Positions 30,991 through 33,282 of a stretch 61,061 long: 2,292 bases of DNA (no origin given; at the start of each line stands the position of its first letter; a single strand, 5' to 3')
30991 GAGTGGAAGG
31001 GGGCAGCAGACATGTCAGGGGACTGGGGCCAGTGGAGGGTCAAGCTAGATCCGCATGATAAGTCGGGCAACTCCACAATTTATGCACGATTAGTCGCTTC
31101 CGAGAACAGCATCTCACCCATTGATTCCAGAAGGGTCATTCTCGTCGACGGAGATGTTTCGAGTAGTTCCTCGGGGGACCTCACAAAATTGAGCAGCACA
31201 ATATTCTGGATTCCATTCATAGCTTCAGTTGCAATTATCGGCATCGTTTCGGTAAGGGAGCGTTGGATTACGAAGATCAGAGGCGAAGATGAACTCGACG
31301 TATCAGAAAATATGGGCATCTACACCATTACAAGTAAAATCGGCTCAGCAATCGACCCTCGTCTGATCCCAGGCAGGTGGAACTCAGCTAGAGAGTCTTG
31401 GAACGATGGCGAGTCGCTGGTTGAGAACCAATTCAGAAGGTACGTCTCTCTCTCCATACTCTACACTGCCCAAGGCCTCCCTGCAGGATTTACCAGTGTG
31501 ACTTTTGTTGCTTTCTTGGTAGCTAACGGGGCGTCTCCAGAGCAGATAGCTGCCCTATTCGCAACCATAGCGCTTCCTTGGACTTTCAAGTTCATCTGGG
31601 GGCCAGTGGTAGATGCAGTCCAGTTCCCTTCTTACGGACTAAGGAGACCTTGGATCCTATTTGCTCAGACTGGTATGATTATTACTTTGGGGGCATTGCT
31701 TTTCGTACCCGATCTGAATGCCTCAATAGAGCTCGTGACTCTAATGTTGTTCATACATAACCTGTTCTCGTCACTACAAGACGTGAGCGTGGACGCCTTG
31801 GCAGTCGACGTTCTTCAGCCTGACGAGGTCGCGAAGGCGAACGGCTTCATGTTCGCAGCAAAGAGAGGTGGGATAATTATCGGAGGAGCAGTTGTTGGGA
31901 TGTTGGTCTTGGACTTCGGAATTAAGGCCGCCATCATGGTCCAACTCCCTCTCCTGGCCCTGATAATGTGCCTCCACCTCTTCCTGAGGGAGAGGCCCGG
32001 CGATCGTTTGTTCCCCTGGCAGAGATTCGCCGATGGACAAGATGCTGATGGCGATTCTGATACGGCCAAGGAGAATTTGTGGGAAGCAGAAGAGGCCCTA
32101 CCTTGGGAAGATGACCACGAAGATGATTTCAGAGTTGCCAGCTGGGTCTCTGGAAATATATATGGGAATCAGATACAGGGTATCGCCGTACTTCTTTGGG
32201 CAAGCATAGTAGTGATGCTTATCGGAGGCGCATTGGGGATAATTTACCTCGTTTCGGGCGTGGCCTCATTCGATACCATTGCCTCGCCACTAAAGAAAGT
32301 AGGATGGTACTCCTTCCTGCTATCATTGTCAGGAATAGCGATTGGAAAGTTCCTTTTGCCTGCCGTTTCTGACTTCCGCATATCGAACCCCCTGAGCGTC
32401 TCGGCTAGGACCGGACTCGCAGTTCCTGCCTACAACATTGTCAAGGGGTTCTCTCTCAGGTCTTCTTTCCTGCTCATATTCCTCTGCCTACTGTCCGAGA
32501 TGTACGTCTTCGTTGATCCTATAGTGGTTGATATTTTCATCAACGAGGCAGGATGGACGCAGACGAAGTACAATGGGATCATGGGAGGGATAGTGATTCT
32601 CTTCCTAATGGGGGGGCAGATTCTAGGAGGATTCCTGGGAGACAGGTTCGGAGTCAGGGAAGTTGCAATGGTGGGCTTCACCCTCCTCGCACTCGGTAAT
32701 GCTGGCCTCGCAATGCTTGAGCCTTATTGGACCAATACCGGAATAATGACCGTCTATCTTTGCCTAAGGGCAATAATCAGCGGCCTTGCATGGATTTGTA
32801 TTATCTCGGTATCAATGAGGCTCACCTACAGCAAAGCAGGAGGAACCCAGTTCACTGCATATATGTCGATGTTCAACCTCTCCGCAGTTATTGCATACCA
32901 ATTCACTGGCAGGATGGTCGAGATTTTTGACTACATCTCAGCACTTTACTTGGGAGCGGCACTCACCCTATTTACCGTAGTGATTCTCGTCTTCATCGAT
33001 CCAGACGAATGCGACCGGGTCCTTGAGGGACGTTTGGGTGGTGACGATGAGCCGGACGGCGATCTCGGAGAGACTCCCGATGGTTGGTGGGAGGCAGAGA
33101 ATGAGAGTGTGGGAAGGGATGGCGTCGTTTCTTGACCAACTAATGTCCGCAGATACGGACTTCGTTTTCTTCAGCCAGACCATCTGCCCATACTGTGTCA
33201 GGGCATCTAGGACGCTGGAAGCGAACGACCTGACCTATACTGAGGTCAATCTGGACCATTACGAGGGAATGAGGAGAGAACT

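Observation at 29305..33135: One ORF joins an extracellular subtilase to an AmpG-like MFS permease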

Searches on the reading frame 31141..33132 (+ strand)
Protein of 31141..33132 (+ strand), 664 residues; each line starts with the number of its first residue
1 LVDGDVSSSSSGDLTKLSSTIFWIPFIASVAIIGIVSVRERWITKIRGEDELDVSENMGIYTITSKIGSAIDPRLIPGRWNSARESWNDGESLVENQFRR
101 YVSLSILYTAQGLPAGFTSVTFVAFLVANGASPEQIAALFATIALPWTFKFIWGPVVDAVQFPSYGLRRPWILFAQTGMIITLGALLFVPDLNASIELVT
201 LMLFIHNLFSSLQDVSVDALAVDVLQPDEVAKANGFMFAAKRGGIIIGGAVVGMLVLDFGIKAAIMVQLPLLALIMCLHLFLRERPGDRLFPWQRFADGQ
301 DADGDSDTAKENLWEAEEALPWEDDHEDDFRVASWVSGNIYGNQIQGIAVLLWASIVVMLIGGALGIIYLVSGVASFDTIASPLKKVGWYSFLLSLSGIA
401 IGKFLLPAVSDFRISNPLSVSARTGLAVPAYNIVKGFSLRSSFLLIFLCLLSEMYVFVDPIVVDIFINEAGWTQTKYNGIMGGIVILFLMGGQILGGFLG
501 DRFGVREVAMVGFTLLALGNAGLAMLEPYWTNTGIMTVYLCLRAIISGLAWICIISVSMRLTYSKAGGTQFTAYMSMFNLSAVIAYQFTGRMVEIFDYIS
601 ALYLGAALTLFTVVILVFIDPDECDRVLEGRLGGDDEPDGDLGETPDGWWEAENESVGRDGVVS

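Call 4: search_protein_families(library=pfam, proteins=[window:31201-33132:+], max_evalue=1)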
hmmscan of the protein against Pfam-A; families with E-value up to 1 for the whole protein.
window:31201-33132:+ (644 aa): 3 families
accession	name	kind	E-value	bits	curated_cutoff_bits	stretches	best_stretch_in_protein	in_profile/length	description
PF07690.21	MFS_1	-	1.4e-24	87.1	33.4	2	85-402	2-273/347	Major Facilitator Superfamily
PF03092.22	BT1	-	3.8e-15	56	22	1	91-264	1-176/432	BT1 family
PF13000.13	Acatn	-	1.2e-09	37.7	23.7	1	84-213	5-155/546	Acetyl-coenzyme A transporter 1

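Call 5: search_protein_families(library=ncbifam, proteins=[window:31201-33132:+], max_evalue=1)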
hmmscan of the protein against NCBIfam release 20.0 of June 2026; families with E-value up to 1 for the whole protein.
window:31201-33132:+ (644 aa): 8 families
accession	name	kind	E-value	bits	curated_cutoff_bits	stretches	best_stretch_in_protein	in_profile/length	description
TIGR00901.2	2A0125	subfamily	6.4e-36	123.9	350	1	79-597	4-415/417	AmpG family muropeptide MFS transporter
TIGR02718.1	sider_RhtX_FptX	subfamily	1.9e-27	96.2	356.15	2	79-264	1-187/390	RhtX/FptX family siderophore transporter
NF008867.0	PRK11902.1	equivalog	3.8e-18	65.6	656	2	79-235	13-167/419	muropeptide transporter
NF008238.0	PRK11010.1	equivalog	5e-14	52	756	1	77-236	10-167/492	muropeptide MFS transporter AmpG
TIGR00880.1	2_A_01_02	superfamily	8.3e-06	26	131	2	157-258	34-132/141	multidrug resistance protein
TIGR00900.1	2A0121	subfamily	9.7e-05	21.9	319.6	1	161-248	73-163/364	H+ Antiporter protein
TIGR00890.1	2A0111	subfamily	0.025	13.5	374.85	2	162-249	283-368/377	oxalate/formate antiport family MFS transporter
TIGR00895.1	2A0115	subfamily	0.32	9.9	418.55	0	459-600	55-192/398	aromatic acid/H+ symport family MFS transporter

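Call 28: find_homologous_proteins(query=window:31141-33132:+, max_evalue=1e-10)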
Query window:31141-33132:+ (664 aa): 495 proteins with E <= 1e-10 among 8000 candidates; the best 120 are listed.
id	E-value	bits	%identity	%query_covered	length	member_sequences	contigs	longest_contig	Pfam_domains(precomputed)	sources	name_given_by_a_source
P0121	0.0e+0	1220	83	99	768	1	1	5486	PF13000.14,PF03092.23,PF07690.22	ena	-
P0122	0.0e+0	1219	83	99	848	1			PF13000.14,PF03092.23,PF00082.28,PF07690.22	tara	tara:strand:- start:2214 stop:4760 length:2547 start_codon:yes stop_codon:yes gene_type:complete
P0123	0.0e+0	1219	83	99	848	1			PF13000.14,PF03092.23,PF00082.28,PF07690.22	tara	tara:strand:- start:712 stop:3258 length:2547 start_codon:yes stop_codon:yes gene_type:complete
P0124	0.0e+0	1219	83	99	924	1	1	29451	PF13000.14,PF03092.23,PF00082.28,PF07690.22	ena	-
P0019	0.0e+0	1219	83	99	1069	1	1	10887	PF13000.14,PF03092.23,PF00082.28,PF07690.22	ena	-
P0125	7.0e-261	886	86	70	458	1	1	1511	PF07690.22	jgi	jgi:hypothetical protein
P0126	2.2e-242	825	59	99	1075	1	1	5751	PF13000.14,PF00082.28,PF07690.22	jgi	jgi:MFS family permease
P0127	2.4e-242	825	59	99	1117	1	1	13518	PF13000.14,PF00082.28,PF07690.22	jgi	jgi:MFS family permease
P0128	7.3e-242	823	59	99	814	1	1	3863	PF13000.14,PF07690.22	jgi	jgi:MFS family permease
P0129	9.3e-242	823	58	99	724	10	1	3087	PF13000.14,PF07690.22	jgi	-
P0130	3.8e-239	814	59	99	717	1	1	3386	PF13000.14,PF07690.22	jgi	jgi:MFS family permease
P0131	2.7e-238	811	62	91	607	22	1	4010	PF13000.14,PF07690.22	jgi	-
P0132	1.7e-233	795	57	99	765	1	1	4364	PF13000.14,PF07690.22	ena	-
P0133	6.0e-230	784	58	95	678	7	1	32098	PF13000.14,PF07690.22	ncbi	-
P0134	2.1e-223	762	56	99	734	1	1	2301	PF13000.14,PF07690.22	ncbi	-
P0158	8.9e-183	628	51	96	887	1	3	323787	PF13000.14,PF07690.22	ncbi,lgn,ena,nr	ncbi:MAG: MFS transporter [Candidatus Thalassarchaeum sp.]|nr:MFS transporter [Candidatus Thalassarc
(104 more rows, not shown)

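Call 33: find_encoding_contigs(protein=P0158, flank=7000, max_places=3)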
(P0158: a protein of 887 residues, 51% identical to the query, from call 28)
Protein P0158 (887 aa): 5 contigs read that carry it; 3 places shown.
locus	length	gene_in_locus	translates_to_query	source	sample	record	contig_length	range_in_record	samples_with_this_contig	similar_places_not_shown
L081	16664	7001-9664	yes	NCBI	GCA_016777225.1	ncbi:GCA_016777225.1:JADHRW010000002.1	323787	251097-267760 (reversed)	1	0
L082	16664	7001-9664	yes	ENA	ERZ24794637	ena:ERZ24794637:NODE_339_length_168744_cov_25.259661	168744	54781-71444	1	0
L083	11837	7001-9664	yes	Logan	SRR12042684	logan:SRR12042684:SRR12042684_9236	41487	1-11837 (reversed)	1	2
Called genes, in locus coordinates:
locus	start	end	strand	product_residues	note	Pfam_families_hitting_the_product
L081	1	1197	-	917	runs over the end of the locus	PF00676:E1_dh, PF02779:Transket_pyr, PF02780:Transketolase_C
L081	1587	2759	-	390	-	PF00899:ThiF, PF00581:Rhodanese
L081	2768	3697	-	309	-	PF00890:FAD_binding_2 (faint), PF01494:FAD_binding_3 (faint), PF07992:Pyr_redox_2, PF13738:Pyr_redox_3, PF00070:Pyr_redox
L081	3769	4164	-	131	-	PF00885:DMRL_synthase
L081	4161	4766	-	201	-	PF00677:Lum_binding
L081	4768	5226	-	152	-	PF01467:CTP_transf_like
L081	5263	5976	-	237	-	PF00926:DHBP_synthase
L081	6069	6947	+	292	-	PF00288:GHMP_kinases_N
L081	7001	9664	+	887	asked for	PF07690:MFS_1, PF13000:Acatn, PF07690:MFS_1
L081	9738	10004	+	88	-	PF00462:Glutaredoxin, PF13417:GST_N_3 (weak)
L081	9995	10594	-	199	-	PF00561:Abhydrolase_1, PF02230:Abhydrolase_2, PF03959:FSH1, PF12146:Hydrolase_4 (faint), PF01083:Cutinase (weak)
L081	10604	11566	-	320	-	-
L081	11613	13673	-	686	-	PF03030:H_PPase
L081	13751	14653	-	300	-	PF00117:GATase, PF07722:Peptidase_C26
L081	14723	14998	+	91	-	PF01106:NifU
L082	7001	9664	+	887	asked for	PF07690:MFS_1, PF13000:Acatn, PF07690:MFS_1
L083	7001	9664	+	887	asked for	PF07690:MFS_1, PF13000:Acatn, PF07690:MFS_1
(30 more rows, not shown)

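Call 41: predict_structure(alignment_id=A1)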
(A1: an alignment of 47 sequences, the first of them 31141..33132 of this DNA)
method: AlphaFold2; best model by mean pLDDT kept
length: 664 residues; sequences in the alignment: 47
mean_pLDDT: 74.5   pTM: 0.75
mean pLDDT of the five models: 74.5, 74.1, 70.9, 69.7, 67.4
residues with pLDDT >= 90: 109; 70-90: 376; 50-70: 73; < 50: 106
segments of 3 or more residues with pLDDT < 50: 1-12, 49-73, 283-318, 632-664
pLDDT, mean of each block of 10 residues (from residue 1): 30 74 94 89 64 39 42 54 63 63 80 82 80 78 81 75 67 88 87 77 86 82 66 82 86 78 85 78 46 40 30 39 64 83 84 87 77 79 89 87 75 80 77 84 89 89 85 85 90 89 88 94 91 91 94 89 74 88 88 87 93 91 75 38 30 28 25
secondary structure, 60 per line:
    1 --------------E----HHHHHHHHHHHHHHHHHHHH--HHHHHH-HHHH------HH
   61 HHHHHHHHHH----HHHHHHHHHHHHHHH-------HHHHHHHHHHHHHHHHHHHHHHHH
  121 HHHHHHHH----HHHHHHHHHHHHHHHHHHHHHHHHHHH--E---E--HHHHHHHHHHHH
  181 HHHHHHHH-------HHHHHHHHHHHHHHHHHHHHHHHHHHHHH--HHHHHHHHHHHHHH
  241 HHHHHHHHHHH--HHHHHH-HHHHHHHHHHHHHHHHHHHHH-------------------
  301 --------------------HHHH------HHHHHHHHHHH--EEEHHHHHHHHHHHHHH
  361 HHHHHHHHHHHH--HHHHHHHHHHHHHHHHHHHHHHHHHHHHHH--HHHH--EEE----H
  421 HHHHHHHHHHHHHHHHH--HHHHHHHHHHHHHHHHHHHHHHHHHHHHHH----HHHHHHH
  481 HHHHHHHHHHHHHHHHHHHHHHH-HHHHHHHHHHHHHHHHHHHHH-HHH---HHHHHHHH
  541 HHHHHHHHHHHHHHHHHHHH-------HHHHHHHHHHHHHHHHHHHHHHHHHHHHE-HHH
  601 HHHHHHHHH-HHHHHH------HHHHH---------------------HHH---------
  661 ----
elements in order: H20-39 H42-47 H49-52 H59-70 H75-89 H97-128 H133-159 H169-188 H196-224 H227-251 H254-259 H261-281 H321-324 H331-341 E344-346 H347-372 H375-404 H407-410 E413-415 H420-437 H440-469 H474-503 H505-525 H533-560 H568-595 H598-609 H611-616 H623-627

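Call 45: fold_search(model_id=the predicted structure, library=pdb)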
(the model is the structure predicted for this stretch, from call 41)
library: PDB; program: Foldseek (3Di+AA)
matches with E <= 10: 722; with E <= 0.001: 275
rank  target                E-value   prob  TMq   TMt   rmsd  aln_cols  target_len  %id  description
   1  9j9z_A                1.3e-11  1.00  0.48  0.53  15.2       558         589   16  Cryo-EM structure of Outward state Anhydromuropeptide permease (AmpG) complex with GlcNAc-1,6-anhMurNAc (released 2025-07-16)
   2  8zbb_A                3.7e-11  1.00  0.45  0.50  15.8       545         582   16  Cryo-EM structure of outward state Anhydromuropeptide permease (AmpG) G50W/L269W (released 2025-04-30)
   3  9c3f                  2.2e-08  1.00  0.46  0.60   7.9       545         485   16  Cryo-EM structure of E. coli AmpG (released 2024-12-18)
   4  8zgz                  8.4e-08  1.00  0.48  0.66   6.6       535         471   16  Cryo-EM structure of inward state Anhydromuropeptide permease (AmpG) (released 2025-05-21)
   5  8pnl_A                3.0e-07  1.00  0.44  0.58   8.8       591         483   15  Outward-open conformation of a Major Facilitator Superfamily (MFS) transporter MHAS2168, a homologue of Rv1410 from M. (released 2023-10-18)
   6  8pnl_C                4.4e-07  1.00  0.45  0.59   8.7       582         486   15  Outward-open conformation of a Major Facilitator Superfamily (MFS) transporter MHAS2168, a homologue of Rv1410 from M. (released 2023-10-18)
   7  9pcb                  5.1e-07  1.00  0.47  0.69  13.0       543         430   11  Structure of Synaptic Vesicle Protein 2A Bound to UCB-J (released 2025-09-10)
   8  9pc9                  1.1e-06  1.00  0.47  0.69  12.5       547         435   11  Structure of Synaptic Vesicle Protein 2A Bound to UCB7361 (released 2025-09-10)
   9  9ghz                  1.1e-06  1.00  0.43  0.56  10.2       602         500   13  Cryo-EM structure of human SLC45A4 in lipid nanodiscs (released 2025-07-30)
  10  8hpk_A                1.4e-06  1.00  0.43  0.70  13.1       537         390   14  Crystal structure of the bacterial oxalate transporter OxlT in an oxalate-bound occluded form (released 2023-02-15)
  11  9ntc                  1.4e-06  1.00  0.46  0.68  15.1       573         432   11  Structure of Synaptic Vesicle Protein 2A Bound to Brivaracetam and UCB1244283 (released 2025-09-10)
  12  9okh                  1.6e-06  1.00  0.49  0.67  15.7       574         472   12  Cryo-EM structure of human SV2A in complex with UCBJ (released 2025-12-10)
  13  9okf                  1.8e-06  1.00  0.48  0.65  15.9       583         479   12  Cryo-EM structure of human SV2A in the apo state (released 2025-12-10)
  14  8ufd_A                1.9e-06  1.00  0.48  0.65   7.9       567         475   12  Multidrug efflux pump MtEfpA bound with inhibitor BRD8000.3 (released 2024-09-11)
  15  9giu                  1.9e-06  1.00  0.44  0.58   9.8       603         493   14  Cryo-EM structure of human SLC45A4 in detergent (released 2025-07-30)
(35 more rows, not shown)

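Call 49: search_solved_structures(query=A1, max_evalue=0.00001, show_alignments=3)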
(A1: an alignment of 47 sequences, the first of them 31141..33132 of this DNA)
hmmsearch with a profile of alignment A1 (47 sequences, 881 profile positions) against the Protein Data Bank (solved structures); distinct sequences matched with E-value up to 0.00001: 7.
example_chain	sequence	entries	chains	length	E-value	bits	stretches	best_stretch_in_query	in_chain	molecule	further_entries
9j9z_A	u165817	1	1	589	1.3e-12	50.4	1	325-529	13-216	Muropeptide transporter,Soluble cytochrome b562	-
8zbb_A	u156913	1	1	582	2.2e-12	49.6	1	325-529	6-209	Muropeptide transporter,Soluble cytochrome b562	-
9c3f_A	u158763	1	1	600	6.4e-12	48.1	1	320-476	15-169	Anhydromuropeptide permease,Soluble cytochrome b562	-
8zgz_A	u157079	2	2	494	3e-11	45.9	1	324-493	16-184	Protein AmpG | Muropeptide transporter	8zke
9pvm_A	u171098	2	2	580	7.8e-11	44.5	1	322-458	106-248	Acetyl-coenzyme A transporter 1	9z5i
9m0s_A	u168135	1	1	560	8.4e-11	44.4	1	322-459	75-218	Acetyl-coenzyme A transporter 1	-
9mun_A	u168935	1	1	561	8.4e-11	44.4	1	322-459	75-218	Acetyl-coenzyme A transporter 1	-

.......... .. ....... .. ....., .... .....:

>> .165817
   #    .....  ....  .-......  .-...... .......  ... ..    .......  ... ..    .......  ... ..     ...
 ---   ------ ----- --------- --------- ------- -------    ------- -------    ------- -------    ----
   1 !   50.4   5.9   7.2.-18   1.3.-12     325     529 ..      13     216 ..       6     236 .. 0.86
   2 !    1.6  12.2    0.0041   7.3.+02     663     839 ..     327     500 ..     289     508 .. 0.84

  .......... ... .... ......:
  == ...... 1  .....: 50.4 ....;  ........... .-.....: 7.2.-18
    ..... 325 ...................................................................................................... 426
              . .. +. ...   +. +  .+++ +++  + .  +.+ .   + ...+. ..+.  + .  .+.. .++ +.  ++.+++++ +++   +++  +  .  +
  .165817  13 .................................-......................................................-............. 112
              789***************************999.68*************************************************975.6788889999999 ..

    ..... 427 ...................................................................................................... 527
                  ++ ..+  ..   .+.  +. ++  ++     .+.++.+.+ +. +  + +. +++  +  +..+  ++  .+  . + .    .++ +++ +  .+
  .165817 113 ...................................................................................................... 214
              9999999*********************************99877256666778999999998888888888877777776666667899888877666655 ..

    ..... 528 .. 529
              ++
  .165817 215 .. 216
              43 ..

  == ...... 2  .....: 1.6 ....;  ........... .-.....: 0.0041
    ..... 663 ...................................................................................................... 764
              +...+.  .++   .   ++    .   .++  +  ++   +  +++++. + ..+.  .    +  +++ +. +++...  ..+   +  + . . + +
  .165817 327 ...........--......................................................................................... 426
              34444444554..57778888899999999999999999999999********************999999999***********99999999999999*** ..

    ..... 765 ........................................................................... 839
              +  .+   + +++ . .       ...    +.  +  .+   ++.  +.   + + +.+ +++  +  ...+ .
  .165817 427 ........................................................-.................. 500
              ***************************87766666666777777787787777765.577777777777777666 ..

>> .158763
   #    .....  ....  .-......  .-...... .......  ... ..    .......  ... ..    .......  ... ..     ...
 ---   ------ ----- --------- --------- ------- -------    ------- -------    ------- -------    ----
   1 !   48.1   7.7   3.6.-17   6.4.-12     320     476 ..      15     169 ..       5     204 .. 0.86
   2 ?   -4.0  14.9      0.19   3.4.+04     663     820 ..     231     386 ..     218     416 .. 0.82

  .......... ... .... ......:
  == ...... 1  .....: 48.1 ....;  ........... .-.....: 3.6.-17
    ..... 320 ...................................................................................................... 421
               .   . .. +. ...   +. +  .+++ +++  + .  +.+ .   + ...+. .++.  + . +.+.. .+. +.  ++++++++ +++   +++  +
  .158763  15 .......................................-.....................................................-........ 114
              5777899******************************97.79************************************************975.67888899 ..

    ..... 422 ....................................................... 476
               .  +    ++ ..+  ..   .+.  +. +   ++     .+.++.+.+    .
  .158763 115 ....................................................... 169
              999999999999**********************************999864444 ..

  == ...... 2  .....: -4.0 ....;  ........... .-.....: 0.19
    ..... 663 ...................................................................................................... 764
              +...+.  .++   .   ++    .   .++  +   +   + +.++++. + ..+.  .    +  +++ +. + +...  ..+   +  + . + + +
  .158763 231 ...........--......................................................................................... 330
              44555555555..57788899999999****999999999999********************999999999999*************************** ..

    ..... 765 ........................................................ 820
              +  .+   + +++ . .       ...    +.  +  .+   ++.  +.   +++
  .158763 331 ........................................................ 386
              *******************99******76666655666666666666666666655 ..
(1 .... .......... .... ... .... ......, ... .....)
